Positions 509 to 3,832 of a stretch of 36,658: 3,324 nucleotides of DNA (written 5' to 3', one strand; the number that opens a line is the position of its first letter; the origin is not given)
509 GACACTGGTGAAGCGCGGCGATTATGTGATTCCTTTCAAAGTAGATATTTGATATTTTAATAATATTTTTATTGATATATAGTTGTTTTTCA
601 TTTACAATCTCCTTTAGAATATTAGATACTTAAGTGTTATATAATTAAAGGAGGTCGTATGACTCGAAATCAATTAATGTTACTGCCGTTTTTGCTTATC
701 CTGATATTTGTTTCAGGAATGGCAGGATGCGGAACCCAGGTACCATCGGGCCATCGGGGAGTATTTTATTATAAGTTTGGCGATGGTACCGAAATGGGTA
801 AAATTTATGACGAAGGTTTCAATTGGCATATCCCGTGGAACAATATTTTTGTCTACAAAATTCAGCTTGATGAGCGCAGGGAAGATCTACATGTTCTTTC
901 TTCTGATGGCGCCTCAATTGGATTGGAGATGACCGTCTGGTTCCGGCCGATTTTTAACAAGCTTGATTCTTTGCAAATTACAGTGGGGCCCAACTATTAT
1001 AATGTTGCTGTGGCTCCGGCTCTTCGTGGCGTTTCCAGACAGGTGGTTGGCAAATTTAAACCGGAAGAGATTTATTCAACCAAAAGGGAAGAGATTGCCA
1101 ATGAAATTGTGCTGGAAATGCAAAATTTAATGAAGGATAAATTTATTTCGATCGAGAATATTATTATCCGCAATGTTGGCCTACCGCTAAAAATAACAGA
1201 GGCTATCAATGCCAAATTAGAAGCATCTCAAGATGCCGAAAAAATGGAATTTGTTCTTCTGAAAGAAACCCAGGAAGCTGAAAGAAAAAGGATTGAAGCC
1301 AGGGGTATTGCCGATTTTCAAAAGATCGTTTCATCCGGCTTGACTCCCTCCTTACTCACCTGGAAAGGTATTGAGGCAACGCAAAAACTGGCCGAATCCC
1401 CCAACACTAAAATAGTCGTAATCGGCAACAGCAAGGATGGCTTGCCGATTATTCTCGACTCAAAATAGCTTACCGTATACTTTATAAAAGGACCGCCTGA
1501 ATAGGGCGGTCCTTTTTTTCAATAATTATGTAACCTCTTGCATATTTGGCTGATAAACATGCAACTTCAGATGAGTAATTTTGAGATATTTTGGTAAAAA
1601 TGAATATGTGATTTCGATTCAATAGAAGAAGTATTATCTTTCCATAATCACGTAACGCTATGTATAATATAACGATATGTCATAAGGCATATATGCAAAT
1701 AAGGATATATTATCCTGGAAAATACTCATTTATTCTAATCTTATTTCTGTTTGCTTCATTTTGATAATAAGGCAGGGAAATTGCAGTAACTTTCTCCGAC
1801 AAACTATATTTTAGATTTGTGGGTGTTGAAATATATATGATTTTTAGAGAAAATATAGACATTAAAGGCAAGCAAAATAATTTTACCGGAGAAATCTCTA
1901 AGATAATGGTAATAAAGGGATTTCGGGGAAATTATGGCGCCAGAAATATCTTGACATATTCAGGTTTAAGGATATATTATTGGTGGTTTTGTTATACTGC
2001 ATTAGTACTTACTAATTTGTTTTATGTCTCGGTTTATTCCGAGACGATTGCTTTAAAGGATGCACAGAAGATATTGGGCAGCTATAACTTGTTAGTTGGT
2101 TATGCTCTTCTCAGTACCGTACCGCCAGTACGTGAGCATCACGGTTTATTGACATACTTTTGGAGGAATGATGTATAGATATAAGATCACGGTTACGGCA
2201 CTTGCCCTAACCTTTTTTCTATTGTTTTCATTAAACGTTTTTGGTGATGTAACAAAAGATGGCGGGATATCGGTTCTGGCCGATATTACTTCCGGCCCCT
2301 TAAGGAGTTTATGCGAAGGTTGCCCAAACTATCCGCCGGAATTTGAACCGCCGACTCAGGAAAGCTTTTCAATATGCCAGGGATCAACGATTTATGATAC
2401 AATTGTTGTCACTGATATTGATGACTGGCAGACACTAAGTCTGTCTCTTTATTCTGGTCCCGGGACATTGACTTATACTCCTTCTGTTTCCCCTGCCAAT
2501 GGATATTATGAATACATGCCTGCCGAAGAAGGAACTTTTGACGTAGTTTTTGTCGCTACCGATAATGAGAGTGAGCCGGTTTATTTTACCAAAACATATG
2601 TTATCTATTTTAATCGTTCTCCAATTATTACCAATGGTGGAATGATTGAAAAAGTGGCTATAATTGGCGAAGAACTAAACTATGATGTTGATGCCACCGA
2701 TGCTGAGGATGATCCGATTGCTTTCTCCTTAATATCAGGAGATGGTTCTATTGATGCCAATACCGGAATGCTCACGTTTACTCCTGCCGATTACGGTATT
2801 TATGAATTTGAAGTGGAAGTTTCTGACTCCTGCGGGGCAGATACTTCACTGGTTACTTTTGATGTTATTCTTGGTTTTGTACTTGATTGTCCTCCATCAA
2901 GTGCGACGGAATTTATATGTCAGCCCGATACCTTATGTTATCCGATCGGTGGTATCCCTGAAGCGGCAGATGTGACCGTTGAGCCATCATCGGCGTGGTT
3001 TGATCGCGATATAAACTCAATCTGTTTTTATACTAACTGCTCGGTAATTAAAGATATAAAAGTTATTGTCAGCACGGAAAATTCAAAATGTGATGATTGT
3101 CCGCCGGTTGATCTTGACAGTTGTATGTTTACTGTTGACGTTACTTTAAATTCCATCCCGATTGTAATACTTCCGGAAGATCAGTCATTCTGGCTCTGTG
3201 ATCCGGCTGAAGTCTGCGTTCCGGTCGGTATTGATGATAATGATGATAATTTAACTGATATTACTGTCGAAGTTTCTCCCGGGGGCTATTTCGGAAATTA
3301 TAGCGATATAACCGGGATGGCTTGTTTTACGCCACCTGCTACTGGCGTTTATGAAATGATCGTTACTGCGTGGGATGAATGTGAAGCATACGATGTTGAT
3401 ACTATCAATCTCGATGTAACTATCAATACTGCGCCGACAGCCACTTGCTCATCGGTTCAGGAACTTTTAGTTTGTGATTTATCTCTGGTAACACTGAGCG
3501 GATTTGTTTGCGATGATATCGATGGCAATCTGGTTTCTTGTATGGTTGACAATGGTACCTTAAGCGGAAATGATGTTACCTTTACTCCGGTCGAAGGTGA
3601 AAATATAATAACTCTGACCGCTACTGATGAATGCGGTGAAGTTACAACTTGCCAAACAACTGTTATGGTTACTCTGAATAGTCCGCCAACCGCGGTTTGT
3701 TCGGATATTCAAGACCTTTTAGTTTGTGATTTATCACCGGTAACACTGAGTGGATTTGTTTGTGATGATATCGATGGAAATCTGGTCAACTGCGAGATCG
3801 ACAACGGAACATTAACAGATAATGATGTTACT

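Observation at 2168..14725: Giant T9SS-tagged surface protein with a two-level (hierarchical) repeat architecture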

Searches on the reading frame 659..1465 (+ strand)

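Call 14: search_protein_families(library=pfam, proteins=[window:659-1465:+], max_evalue=0.001)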
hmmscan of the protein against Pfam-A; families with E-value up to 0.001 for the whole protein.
window:659-1465:+ (269 aa): 1 family
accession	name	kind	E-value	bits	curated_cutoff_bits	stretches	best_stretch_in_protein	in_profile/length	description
PF01145.31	Band_7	-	3.7e-26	92.7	23.6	1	27-204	2-166/176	SPFH domain / Band 7 family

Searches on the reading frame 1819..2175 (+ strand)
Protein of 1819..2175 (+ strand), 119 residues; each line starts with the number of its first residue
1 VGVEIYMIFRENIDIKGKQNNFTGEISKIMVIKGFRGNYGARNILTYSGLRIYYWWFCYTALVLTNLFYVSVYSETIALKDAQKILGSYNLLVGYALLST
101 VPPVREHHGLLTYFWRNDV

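Call 14: search_protein_families(library=pfam, proteins=[window:1819-2175:+], max_evalue=0.001)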
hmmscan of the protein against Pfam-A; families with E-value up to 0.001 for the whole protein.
window:1819-2175:+ (119 aa): 0 families

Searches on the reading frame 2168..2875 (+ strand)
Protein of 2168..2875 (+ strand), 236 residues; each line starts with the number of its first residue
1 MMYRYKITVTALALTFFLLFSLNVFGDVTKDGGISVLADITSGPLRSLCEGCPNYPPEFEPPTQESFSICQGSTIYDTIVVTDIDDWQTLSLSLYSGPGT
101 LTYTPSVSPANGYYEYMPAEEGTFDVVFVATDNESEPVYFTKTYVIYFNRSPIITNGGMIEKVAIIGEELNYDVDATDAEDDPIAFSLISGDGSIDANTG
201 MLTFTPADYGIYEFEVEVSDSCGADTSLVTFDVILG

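Call 13: search_protein_families(library=pfam, proteins=[window:2168-2875:+], max_evalue=1)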
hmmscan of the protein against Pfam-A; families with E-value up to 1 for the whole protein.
window:2168-2875:+ (236 aa): 6 families
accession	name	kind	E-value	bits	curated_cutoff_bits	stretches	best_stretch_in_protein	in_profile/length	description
PF24908.1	Ig_SIBA-E_2nd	-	2.6e-05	24.8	27.8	1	164-234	9-85/117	Integrin beta-like protein A-E, second Ig-like domain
PF00801.26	PKD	-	5.7e-05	23.5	23.5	1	178-233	25-80/80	PKD domain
PF18911.6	PKD_4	-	6.2e-05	23.4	27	1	163-232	13-82/85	PKD domain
PF22898.2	NOMO1-like_1st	-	0.045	14.3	27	1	86-116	11-41/85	BOS complex subunit NOMO1-like, first beta sandwich domain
PF07495.19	Y_Y_Y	-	0.05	14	26.6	1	196-221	25-49/65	Y_Y_Y domain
PF16400.11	DUF5008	-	0.054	13.9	25.4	0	107-145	46-84/109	Domain of unknown function (DUF5008)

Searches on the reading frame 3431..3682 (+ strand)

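Call 13: search_protein_families(library=pfam, proteins=[window:3431-3682:+], max_evalue=1)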
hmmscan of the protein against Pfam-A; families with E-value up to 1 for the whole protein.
seq(84 aa): 3 families
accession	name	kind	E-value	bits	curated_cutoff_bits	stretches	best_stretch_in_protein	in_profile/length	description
PF09136.16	Glucodextran_B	-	0.012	16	27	1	39-80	42-81/83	Glucodextranase, domain B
PF18911.6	PKD_4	-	0.073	13.6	27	1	14-79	14-83/85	PKD domain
PF17963.7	Big_9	-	0.089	14.1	23.6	1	29-78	29-88/89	Bacterial Ig domain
